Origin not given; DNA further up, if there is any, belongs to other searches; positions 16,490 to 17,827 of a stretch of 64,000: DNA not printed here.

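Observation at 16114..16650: NADAR (YbiA-like) protein and Nudix hydrolase elsewhere in the window extend the NAD/ADP-ribose theme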

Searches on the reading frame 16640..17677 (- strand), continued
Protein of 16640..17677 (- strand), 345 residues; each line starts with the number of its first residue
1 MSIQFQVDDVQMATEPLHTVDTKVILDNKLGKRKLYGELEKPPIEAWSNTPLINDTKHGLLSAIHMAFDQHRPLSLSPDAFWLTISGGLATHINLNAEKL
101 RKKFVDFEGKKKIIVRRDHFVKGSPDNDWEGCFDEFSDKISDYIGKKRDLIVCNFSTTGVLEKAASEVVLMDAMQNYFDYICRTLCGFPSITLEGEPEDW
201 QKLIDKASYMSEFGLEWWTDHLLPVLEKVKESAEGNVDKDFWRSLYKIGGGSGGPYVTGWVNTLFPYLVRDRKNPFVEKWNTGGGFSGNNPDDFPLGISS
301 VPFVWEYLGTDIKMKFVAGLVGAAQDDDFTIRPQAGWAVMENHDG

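Call 85: find_encoding_contigs(protein=P0121, flank=3000, max_places=2)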
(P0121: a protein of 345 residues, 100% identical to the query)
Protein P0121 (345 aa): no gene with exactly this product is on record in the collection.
